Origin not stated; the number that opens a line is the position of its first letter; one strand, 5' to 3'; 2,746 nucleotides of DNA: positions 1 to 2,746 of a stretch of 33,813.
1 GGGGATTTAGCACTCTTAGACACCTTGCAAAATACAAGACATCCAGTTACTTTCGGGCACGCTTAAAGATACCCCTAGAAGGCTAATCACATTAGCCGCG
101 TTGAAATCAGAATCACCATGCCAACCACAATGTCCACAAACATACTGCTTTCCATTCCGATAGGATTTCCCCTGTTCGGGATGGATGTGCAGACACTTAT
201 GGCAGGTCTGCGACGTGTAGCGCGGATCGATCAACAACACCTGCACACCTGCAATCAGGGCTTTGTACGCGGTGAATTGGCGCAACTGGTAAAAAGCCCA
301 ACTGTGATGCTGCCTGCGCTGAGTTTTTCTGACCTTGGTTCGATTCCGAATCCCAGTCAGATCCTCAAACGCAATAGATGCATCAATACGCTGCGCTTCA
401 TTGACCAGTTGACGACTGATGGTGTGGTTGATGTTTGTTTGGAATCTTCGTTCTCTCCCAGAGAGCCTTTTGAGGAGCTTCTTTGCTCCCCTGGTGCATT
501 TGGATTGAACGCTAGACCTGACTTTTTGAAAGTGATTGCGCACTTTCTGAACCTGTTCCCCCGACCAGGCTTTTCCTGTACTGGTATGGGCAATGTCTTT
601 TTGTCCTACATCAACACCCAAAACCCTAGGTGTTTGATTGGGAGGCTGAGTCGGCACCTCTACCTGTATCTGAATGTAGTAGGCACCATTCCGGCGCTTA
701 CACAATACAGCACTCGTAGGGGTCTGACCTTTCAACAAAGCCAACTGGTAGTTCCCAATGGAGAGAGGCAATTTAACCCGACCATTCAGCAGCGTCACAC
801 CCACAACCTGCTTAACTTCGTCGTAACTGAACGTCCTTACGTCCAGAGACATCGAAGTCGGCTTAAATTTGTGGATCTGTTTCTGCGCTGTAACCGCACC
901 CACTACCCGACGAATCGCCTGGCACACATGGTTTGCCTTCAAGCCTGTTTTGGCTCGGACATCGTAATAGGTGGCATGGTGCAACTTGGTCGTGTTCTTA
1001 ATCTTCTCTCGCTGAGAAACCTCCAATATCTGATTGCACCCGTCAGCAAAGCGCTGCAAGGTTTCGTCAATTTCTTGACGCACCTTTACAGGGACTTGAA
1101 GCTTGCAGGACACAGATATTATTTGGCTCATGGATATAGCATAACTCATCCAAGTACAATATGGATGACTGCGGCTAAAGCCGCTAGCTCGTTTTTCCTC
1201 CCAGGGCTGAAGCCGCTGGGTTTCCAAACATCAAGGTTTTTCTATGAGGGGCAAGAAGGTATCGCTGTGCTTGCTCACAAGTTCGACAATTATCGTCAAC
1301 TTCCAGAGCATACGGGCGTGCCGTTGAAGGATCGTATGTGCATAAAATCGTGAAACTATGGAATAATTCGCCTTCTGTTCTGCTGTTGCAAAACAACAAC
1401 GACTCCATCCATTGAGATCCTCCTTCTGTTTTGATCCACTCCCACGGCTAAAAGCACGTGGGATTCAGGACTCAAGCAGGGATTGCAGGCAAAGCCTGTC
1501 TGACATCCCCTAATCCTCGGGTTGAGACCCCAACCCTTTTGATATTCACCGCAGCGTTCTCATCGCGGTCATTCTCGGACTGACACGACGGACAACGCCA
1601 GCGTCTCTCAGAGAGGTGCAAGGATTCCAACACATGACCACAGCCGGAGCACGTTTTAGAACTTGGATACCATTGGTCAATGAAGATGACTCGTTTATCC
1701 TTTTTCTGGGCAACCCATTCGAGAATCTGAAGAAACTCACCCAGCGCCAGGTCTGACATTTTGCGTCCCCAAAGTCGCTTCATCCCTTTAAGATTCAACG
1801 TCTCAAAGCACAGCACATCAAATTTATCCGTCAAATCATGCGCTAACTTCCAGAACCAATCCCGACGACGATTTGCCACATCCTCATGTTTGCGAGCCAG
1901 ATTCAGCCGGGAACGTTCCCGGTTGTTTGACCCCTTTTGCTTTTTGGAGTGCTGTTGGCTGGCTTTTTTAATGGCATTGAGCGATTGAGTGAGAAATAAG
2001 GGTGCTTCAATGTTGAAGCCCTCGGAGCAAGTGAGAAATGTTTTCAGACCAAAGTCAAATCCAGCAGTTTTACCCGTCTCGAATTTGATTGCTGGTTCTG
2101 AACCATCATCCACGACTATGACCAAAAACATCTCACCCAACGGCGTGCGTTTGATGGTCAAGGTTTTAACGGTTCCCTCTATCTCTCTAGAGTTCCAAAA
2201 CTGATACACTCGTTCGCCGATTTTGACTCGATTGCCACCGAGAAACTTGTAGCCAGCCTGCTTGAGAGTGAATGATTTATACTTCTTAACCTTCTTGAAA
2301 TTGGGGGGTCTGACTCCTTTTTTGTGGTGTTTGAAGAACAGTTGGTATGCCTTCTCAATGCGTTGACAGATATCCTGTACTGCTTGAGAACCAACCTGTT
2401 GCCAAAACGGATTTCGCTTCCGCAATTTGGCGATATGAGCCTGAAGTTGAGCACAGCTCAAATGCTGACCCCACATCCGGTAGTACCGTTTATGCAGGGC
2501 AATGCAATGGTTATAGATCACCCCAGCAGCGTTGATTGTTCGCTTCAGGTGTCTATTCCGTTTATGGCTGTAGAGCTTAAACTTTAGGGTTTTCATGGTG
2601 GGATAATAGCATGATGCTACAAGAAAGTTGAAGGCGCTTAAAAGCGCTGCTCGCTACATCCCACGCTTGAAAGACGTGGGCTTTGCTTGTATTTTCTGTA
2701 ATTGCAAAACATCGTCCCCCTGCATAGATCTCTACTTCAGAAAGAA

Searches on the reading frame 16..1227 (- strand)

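Call 5: search_protein_families(library=pfam, proteins=[window:16-1227:-], max_evalue=0.01)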
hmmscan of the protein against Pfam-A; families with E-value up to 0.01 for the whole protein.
window:16-1227:- (403 aa): 2 families
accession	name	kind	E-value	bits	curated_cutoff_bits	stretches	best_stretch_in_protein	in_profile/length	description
PF07282.18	Cas12f1-like_TNB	-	9.6e-20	71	26.3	1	312-381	1-60/60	Cas12f1-like, TNB domain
PF01385.25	OrfB_IS605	-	9.9e-08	32.7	30.5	1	186-281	1-106/120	Probable transposase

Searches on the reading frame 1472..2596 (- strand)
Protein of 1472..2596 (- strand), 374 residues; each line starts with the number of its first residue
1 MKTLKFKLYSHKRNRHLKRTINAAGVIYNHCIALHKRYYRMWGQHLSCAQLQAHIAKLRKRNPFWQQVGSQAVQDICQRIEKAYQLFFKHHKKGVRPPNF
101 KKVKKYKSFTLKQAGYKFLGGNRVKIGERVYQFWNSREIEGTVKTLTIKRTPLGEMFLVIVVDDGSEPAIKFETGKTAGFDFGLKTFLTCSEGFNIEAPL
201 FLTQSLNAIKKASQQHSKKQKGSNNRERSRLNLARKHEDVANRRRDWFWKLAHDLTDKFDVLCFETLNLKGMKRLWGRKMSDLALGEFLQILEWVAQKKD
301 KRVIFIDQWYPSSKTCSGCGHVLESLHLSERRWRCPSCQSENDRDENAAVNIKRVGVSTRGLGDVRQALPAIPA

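Call 5: search_protein_families(library=pfam, proteins=[window:1472-2596:-], max_evalue=0.01)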
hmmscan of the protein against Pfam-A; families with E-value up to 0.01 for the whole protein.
window:1472-2596:- (374 aa): 5 families
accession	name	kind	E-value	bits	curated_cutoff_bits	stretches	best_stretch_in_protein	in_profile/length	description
PF07282.18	Cas12f1-like_TNB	-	1.6e-21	76.6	26.3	1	286-352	2-60/60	Cas12f1-like, TNB domain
PF01385.25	OrfB_IS605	-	1.3e-19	71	30.5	1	172-274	13-118/120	Probable transposase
PF04977.20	DivIC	-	0.00076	19.7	28.9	0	25-62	3-40/80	Septum formation initiator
PF12773.13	DZR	-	0.0078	16.8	27.3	0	311-347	10-39/45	Double zinc ribbon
PF09723.15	Zn_ribbon_8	-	0.0094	16.4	34.4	0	316-342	8-36/41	Zinc ribbon domain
